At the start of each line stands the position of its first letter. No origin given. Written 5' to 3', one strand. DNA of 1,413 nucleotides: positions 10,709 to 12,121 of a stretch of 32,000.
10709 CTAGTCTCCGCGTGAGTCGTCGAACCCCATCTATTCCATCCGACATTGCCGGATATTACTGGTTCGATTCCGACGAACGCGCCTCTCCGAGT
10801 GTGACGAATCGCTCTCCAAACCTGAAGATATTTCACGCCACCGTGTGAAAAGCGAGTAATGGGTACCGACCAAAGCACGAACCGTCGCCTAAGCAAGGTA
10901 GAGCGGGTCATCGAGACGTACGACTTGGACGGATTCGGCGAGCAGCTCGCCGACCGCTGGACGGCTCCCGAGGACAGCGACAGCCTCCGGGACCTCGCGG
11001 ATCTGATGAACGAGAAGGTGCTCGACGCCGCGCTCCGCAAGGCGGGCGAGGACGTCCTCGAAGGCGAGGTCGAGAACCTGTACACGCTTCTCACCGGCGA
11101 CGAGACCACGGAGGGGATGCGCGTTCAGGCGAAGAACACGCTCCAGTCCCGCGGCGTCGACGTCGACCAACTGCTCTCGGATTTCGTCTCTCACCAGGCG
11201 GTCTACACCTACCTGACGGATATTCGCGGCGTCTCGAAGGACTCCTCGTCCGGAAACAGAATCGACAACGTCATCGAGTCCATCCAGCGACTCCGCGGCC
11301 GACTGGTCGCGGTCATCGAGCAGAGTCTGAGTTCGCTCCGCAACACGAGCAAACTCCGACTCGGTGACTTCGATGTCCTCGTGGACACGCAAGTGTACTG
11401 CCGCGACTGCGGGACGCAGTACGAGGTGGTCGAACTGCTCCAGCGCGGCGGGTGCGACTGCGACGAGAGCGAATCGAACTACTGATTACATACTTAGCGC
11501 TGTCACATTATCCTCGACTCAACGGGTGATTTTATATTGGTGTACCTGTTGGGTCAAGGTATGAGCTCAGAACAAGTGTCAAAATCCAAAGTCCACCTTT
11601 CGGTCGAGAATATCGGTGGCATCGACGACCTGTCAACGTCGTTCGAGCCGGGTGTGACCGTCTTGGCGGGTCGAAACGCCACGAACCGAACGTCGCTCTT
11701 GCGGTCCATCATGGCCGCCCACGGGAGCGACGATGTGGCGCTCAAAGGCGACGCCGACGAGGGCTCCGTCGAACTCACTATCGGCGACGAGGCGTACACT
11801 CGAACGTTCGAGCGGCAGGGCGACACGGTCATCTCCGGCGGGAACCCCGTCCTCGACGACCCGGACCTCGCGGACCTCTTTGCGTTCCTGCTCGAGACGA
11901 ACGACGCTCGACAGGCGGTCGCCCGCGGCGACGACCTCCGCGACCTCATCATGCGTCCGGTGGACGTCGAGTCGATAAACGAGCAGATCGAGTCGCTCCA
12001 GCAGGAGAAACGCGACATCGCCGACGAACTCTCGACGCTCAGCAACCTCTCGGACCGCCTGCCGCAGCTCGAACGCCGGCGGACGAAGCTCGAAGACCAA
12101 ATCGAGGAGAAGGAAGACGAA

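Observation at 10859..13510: Self-contained two-gene module: Cys4 zinc-ribbon protein plus hook-bearing SMC/Rad50-like protein, wedged between two catabolic clusters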

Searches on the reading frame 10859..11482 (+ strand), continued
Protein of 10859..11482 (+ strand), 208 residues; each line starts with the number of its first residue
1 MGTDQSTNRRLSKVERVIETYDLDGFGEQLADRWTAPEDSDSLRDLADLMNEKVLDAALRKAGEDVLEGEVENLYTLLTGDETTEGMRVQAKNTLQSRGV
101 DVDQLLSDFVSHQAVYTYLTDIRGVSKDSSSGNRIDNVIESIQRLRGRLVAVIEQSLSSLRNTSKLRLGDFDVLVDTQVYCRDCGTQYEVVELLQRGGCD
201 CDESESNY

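Call 34: fold_search(model_id=the predicted structure, library=pdb)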
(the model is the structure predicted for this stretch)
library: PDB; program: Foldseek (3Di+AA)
matches with E <= 10: 193; with E <= 0.001: 0
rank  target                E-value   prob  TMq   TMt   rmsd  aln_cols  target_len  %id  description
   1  8zak_A                5.4e-01  0.20  0.15  0.13  12.5       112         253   15  Crystal structure of the channel protein CorA from Campylobacter jejuni in complex with Ni2+ (released 2024-06-19)
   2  9hnh                  1.1e+00  0.08  0.14  0.19  18.6       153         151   10  A7 Synthetic Alpha solenoid Protein (released 2025-12-03)
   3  2xpo_A                1.2e+00  0.12  0.15  0.20  12.1       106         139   15  Crystal structure of a Spt6-Iws1(Spn1) complex from Encephalitozoon cuniculi, Form II (released 2010-11-17)
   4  5woz_MODEL_1_A        1.2e+00  0.08  0.17  0.22  11.1       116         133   13  NMR solution structure of Rtt103 (RTT) protein using two 4D-spectra (released 2018-02-07)
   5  9cey_P                1.2e+00  0.07  0.16  0.07  15.5       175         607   16  Spizellomyces punctatus Fanzor (SpuFz) State 5 (released 2024-09-11)
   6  3fm5_C                1.2e+00  0.04  0.13  0.16  13.2       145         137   15  X-ray crystal structure of transcriptional regulator (MarR family) from Rhodococcus sp. RHA1 (released 2009-02-03)
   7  5n9y_A                1.3e+00  0.08  0.16  0.10  17.8       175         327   12  The full-length structure of ZntB (released 2017-11-15)
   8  2xpn_A                1.3e+00  0.10  0.14  0.19  12.4       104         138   14  Crystal structure of a Spt6-Iws1(Spn1) complex from Encephalitozoon cuniculi, Form I (released 2010-11-17)
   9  2xpp_A                1.5e+00  0.09  0.14  0.20  13.3       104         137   18  Crystal structure of a Spt6-Iws1(Spn1) complex from Encephalitozoon cuniculi, Form III (released 2010-11-17)
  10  6fyj                  1.7e+00  0.23  0.25  0.14   5.8        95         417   20  Cytochrome P450 peroxygenase CYP152K6 in complex with Myristic Acid (released 2018-08-22)
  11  7bxo_F                1.7e+00  0.06  0.13  0.18  13.2       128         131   15  Crystal structure of the toxin-antitoxin with AMP-PNP (released 2020-09-30)
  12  8cwo_O                2.0e+00  0.11  0.15  0.32  13.3        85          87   12  Cutibacterium acnes 30S ribosomal subunit with Sarecycline bound, body domain only in the local refined map (released 2023-03-15)
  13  7vkv_MODEL_1_X        2.1e+00  0.15  0.24  0.39   8.2       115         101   12  NMR structure of the zeta-subunit of the F1F0-ATPase from Sinorhizobium meliloti (released 2021-10-13)
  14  7c6a_A                2.1e+00  0.08  0.17  0.11  13.0       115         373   17  Crystal structure of AT2R-BRIL and SRP2070_Fab complex (released 2020-07-29)
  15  9eai_A                2.2e+00  0.05  0.16  0.10  12.7       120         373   16  Structure of nanobody AT206 in complex with the losartan-bound angiotensin II type I receptor (AT1R) (released 2025-03-05)
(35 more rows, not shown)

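Call 82: search_protein_families(library=padloc, proteins=[window:10859-11482:+], max_evalue=0.01)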
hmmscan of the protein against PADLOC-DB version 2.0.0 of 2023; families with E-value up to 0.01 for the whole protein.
window:10859-11482:+ (208 aa): 0 families

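Call 83: fold_search(model_id=the predicted structure, library=viral)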
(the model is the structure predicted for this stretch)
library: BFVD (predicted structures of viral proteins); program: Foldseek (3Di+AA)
matches with E <= 10: 293; with E <= 0.001: 0
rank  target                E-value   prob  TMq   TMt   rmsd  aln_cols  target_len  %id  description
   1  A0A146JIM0            1.9e-01  0.10  0.15  0.07  15.6       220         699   15  (no name in the UniProt tables at hand)
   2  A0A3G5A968            3.0e-01  0.09  0.14  0.16  24.0       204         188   16  Sel1 repeat family protein [Hyperionvirus sp.]
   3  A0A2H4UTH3            3.2e-01  0.07  0.13  0.10  22.9       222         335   12  Uncharacterized protein [Bodo saltans virus]
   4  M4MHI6                4.5e-01  0.08  0.15  0.10  22.4       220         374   14  (no name in the UniProt tables at hand)
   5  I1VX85                4.5e-01  0.05  0.13  0.06  22.0       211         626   12  (no name in the UniProt tables at hand)
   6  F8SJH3                4.7e-01  0.18  0.18  0.28  16.0       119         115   12  Uncharacterized protein 337 [Pseudomonas phage PhiPA3]
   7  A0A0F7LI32            4.7e-01  0.13  0.19  0.13  21.8       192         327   11  Phosphoprotein [Datura yellow vein nucleorhabdovirus]
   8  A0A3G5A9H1            4.7e-01  0.10  0.15  0.20  20.0       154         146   19  Uncharacterized protein [Hyperionvirus sp.]
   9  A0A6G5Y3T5            4.7e-01  0.07  0.13  0.13  25.7       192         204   13  (no name in the UniProt tables at hand)
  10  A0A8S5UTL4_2          4.7e-01  0.07  0.15  0.04  22.9       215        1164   16  Morphogenesis protein 1 hydrolase [Myoviridae sp. ctYA416]
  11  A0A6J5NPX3            6.3e-01  0.20  0.19  0.30  11.5       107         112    9  Uncharacterized protein [uncultured Caudovirales phage]
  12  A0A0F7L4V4            6.7e-01  0.07  0.13  0.12  15.6       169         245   14  Uncharacterized protein [uncultured marine virus]
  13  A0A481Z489            6.7e-01  0.04  0.13  0.13  17.8       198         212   13  Uncharacterized protein [Pithovirus LCPAC102]
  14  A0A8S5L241            7.5e-01  0.10  0.15  0.08  19.7       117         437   19  Maturation protein (Fragment) [ssRNA phage Esthiorhiza.4_6]
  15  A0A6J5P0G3            7.9e-01  0.09  0.17  0.20  19.9       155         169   12  Uncharacterized protein [uncultured Caudovirales phage]
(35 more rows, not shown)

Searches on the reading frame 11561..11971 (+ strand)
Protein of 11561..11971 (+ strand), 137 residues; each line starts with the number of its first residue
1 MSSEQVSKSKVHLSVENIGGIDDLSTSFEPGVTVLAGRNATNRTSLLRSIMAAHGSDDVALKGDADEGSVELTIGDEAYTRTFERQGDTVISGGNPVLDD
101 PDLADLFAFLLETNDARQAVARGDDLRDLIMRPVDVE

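Call 71: search_solved_structures(query=window:11561-11971:+, max_evalue=10, show_alignments=3)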
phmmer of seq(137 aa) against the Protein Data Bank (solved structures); distinct sequences matched with E-value up to 10: 10.
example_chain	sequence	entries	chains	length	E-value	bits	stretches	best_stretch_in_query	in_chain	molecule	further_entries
5b57_C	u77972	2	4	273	0.084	16.4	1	21-70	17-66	Hemin import ATP-binding protein HmuV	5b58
3tho_A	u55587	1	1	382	0.25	14.9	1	12-59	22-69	Probable DNA double-strand break repair Rad50 ATPase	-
3qf7_A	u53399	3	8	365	0.28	14.8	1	12-59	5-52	Rad50 | Probable DNA double-strand break repair Rad50 ATPase,Probable DNA double-strand break repa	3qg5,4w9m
3hbz_A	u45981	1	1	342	1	12.9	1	85-116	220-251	putative glycoside hydrolase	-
5zwu_A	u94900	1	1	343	1.8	12.2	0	29-57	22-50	DNA replication and repair protein RecF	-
8a8j_A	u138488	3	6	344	1.8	12.1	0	29-57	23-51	DNA replication and repair protein RecF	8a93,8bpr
9f2d_B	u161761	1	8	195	2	12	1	5-49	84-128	KIR2DL protein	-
1nkr_A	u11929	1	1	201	2.1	11.9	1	5-49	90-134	P58-CL42 KIR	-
4b52_A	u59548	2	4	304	2.1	11.9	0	54-89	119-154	BACILLOLYSIN | Gentlyase metalloprotease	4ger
9hml_B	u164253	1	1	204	2.1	11.9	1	5-49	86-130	KIR2DL protein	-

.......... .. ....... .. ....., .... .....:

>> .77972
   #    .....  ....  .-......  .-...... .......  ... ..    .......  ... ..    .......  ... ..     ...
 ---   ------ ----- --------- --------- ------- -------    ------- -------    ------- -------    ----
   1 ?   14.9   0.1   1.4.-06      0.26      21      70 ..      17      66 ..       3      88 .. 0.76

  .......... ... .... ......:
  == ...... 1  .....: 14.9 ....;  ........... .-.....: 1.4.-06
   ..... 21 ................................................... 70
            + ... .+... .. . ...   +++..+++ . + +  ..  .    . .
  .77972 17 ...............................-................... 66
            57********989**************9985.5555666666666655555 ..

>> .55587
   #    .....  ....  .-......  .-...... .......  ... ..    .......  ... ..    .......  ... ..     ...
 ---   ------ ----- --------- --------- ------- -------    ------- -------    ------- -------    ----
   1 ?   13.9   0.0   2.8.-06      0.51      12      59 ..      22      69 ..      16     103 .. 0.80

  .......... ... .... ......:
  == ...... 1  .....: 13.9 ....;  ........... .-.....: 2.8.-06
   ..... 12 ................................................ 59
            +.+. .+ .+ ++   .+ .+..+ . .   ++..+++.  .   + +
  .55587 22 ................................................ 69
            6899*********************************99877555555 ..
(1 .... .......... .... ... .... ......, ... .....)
